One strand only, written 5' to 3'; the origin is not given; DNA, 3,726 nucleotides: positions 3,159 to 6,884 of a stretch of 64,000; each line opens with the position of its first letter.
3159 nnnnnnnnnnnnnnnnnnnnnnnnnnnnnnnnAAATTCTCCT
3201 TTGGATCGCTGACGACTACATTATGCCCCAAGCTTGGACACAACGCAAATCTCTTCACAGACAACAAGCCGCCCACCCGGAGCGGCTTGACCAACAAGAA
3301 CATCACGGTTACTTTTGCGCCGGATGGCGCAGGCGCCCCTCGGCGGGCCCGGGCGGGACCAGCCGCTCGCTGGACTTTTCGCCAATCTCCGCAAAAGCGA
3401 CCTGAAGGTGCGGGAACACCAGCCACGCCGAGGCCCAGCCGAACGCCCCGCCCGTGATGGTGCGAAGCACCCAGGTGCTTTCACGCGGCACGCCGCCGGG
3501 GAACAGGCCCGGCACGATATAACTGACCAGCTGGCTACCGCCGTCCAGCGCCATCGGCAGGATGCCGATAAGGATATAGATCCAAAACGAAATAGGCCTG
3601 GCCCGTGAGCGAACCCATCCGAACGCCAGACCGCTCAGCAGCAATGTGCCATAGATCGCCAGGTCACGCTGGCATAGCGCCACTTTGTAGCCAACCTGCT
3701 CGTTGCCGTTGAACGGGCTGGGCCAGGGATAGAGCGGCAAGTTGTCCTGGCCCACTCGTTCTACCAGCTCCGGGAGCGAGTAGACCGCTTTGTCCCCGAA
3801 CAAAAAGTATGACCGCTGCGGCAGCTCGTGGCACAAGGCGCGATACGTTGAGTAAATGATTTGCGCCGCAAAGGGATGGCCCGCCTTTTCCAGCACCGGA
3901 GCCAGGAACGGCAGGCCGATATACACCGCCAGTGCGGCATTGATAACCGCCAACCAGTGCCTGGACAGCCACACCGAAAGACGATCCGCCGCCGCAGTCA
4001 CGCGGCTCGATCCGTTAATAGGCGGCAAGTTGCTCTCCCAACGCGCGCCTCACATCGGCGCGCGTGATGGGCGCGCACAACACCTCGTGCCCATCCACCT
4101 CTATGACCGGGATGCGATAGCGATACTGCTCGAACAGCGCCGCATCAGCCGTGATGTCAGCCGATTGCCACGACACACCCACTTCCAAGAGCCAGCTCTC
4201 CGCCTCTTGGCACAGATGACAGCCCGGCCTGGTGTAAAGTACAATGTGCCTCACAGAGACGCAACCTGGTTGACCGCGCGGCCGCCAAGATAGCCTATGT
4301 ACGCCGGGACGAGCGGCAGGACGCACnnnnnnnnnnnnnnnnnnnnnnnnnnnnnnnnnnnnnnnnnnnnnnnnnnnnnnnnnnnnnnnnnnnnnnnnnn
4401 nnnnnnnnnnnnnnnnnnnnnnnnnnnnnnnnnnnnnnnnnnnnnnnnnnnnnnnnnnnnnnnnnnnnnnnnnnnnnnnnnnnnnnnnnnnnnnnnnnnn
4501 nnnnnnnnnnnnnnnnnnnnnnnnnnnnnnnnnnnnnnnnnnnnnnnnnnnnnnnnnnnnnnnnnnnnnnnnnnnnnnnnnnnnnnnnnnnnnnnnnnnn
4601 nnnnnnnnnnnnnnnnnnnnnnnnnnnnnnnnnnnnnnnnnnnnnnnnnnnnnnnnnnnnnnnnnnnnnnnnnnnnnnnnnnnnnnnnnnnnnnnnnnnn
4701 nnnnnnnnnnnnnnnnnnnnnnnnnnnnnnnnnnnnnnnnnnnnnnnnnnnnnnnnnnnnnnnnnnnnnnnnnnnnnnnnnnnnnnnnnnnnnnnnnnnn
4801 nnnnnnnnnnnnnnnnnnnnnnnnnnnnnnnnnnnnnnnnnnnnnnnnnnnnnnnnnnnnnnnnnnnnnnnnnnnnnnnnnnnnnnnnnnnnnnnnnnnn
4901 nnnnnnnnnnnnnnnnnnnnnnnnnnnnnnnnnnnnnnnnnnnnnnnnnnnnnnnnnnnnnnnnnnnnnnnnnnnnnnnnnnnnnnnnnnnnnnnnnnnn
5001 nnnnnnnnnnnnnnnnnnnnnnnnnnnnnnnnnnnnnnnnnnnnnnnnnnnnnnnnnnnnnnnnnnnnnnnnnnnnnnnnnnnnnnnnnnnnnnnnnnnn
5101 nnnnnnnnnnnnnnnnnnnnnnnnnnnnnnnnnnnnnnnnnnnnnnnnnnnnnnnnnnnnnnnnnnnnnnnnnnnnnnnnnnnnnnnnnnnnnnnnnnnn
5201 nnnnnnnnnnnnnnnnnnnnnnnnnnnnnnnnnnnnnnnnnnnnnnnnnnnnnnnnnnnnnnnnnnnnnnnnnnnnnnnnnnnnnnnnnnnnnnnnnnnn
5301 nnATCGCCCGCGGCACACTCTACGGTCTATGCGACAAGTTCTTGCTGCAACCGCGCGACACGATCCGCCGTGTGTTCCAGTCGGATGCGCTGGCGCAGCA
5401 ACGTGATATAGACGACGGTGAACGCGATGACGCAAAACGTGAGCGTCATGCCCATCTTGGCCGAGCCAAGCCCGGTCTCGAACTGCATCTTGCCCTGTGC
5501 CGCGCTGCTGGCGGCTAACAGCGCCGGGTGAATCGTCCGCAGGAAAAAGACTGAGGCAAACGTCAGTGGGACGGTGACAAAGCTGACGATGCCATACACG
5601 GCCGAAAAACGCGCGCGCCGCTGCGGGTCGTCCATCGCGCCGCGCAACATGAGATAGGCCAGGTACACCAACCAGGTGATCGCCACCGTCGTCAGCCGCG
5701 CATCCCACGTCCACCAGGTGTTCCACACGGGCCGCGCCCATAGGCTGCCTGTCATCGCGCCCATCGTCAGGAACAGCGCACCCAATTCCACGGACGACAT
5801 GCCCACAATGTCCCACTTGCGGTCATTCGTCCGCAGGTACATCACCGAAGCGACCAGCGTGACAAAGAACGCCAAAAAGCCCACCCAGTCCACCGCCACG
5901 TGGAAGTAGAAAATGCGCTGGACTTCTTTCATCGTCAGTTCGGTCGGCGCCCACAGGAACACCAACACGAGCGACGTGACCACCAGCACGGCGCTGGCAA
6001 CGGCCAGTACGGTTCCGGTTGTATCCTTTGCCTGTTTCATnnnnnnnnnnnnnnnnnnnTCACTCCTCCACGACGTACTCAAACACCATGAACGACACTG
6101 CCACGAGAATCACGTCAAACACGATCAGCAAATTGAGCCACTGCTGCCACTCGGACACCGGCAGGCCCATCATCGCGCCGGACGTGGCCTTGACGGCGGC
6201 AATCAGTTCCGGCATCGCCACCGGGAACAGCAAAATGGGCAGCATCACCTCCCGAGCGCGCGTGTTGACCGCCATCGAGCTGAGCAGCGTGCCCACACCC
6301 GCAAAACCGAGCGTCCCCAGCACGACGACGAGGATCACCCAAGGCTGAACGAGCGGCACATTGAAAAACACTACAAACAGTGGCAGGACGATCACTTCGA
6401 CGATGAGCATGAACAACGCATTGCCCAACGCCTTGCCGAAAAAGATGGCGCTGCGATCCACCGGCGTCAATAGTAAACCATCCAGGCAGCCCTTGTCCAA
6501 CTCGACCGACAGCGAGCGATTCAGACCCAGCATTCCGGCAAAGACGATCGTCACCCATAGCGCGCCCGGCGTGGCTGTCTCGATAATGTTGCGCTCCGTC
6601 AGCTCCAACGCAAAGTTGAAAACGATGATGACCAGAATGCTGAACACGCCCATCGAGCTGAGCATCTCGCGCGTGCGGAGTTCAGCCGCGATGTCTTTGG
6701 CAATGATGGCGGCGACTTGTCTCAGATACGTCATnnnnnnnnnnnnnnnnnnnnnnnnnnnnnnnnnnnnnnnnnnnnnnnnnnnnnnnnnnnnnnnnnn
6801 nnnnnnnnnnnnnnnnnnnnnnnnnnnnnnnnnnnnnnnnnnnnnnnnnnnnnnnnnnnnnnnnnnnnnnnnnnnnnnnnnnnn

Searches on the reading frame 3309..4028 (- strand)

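Call 25: search_protein_families(library=pfam, proteins=[window:3309-4028:-], max_evalue=1)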
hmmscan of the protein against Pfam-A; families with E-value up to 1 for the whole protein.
window:3309-4028:- (239 aa): 2 families
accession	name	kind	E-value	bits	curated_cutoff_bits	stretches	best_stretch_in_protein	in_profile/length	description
PF09858.14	DUF2085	-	2.8e-12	47.3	25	1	113-202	13-89/90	Predicted membrane protein (DUF2085)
PF18390.7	GlgX_C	-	0.17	12.2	25.8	1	12-35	24-47/85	Glycogen debranching enzyme C-terminal domain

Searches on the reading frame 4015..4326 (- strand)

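Call 25: search_protein_families(library=pfam, proteins=[window:4015-4326:-], max_evalue=1)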
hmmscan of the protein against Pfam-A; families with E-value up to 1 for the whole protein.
window:4015-4326:- (103 aa): 3 families
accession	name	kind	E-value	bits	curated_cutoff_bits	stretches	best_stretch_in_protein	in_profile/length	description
PF05768.20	Glrx-like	-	9.2e-16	58.4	26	1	28-96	2-76/77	Glutaredoxin-like domain (DUF836)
PF00462.30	Glutaredoxin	-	1.5e-05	25.5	22.9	1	28-80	1-58/60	Glutaredoxin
PF13417.12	GST_N_3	-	0.043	14.6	22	1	30-84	1-58/75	Glutathione S-transferase, N-terminal domain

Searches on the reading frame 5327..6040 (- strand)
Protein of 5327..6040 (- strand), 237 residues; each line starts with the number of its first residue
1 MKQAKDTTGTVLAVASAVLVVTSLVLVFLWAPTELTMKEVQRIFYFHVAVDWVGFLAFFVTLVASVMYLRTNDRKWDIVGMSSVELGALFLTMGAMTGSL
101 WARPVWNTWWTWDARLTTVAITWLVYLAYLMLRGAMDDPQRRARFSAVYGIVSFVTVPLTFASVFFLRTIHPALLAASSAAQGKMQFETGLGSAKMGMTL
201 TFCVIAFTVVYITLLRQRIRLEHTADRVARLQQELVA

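Call 20: search_protein_families(library=ncbifam, proteins=[window:5327-6040:-], max_evalue=0.01)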
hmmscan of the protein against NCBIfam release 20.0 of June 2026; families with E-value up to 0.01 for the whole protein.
window:5327-6040:- (237 aa): 2 families
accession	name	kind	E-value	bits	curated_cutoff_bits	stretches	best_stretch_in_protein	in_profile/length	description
TIGR01191.1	ccmC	subfamily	1.3e-31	110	186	1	37-220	6-181/184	heme ABC transporter permease CcmC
TIGR03144.1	cytochr_II_ccsB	equivalog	7e-13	48.9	187.6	1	12-167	100-244/252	c-type cytochrome biogenesis protein CcsB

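Call 21: search_solved_structures(query=window:5327-6040:-, max_evalue=0.001, show_alignments=1)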
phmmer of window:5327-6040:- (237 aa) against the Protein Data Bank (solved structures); distinct sequences matched with E-value up to 0.001: 2.
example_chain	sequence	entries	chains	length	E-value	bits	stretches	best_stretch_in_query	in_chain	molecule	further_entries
7f02_C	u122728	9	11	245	9.5e-17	65.1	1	12-175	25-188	Heme exporter protein C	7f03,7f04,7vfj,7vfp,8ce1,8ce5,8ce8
7s9y_A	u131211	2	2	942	1e-05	29.1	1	53-172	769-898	Cytochrome c biogenesis protein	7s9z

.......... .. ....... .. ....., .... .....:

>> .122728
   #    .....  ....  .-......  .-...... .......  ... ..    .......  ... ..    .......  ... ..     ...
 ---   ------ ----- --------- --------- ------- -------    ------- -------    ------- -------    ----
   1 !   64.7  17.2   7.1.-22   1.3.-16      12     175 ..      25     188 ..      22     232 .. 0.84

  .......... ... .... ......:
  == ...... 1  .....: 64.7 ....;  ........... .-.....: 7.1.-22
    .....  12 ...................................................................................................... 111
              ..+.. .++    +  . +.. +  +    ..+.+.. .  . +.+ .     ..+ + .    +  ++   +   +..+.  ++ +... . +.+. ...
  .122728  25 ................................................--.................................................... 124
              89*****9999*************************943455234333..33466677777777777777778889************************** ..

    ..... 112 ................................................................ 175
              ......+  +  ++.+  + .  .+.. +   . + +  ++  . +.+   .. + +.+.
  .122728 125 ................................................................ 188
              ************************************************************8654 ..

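Call 25: search_protein_families(library=pfam, proteins=[window:5327-6040:-], max_evalue=1)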
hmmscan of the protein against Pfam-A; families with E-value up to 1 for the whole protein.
window:5327-6040:- (237 aa): 5 families
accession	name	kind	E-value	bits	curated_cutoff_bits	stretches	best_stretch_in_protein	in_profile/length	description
PF01578.25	Cytochrom_C_asm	-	1.9e-27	96.7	29.9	1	13-171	33-212/212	Cytochrome C assembly protein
PF08395.17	7tm_7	-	0.037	13.8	26.6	1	11-168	30-178/370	7tm Chemosensory receptor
PF06305.16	LapA_dom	-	0.3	11.5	28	1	199-235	27-63/64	Lipopolysaccharide assembly protein A domain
PF13828.11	DUF4190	-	0.31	11.3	35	0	148-211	7-62/62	Domain of unknown function (DUF4190)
PF13400.11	Tad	-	0.85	10.4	22.3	1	198-230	10-42/47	Putative Flp pilus-assembly TadE/G-like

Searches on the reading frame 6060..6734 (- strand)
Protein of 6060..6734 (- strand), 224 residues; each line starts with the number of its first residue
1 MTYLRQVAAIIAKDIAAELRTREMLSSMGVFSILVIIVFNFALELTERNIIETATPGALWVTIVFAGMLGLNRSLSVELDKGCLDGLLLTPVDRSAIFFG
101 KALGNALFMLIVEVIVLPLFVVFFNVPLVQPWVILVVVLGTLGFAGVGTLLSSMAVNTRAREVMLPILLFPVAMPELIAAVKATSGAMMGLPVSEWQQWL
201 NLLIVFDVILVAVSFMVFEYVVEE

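Call 20: search_protein_families(library=ncbifam, proteins=[window:6060-6734:-], max_evalue=0.01)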
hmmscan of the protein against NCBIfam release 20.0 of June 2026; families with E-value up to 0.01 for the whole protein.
window:6060-6734:- (224 aa): 2 families
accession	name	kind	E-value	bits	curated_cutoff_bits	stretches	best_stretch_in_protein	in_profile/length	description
TIGR01190.1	ccmB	equivalog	9.4e-15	54.8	156.2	1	10-212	1-203/211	heme exporter protein CcmB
NF038293.1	permease_SagH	equivalog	4e-07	29.2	450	1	62-170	188-301/370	SagH family ABC transporter permease subunit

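Call 25: search_protein_families(library=pfam, proteins=[window:6060-6734:-], max_evalue=1)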
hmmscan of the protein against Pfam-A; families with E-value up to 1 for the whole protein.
window:6060-6734:- (224 aa): 6 families
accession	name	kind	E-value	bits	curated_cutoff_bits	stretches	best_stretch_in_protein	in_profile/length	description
PF03379.19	CcmB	-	3.6e-32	112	24.9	1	8-214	2-205/215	CcmB protein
PF01061.29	ABC2_membrane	-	5.8e-12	46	26.9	1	6-172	2-173/211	ABC-2 type transporter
PF12679.13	ABC2_membrane_2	-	1.1e-06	28.6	27.2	1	64-215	80-241/283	ABC-2 family transporter protein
PF12698.13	ABC2_membrane_3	-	9.7e-05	22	31.6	1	36-170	146-280/347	ABC-2 family transporter protein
PF12730.13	ABC2_membrane_4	-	0.41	11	27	1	29-170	23-172/179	ABC-2 family transporter protein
PF11067.13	DUF2868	-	0.89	9.5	26.8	0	133-205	47-119/315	Protein of unknown function (DUF2868)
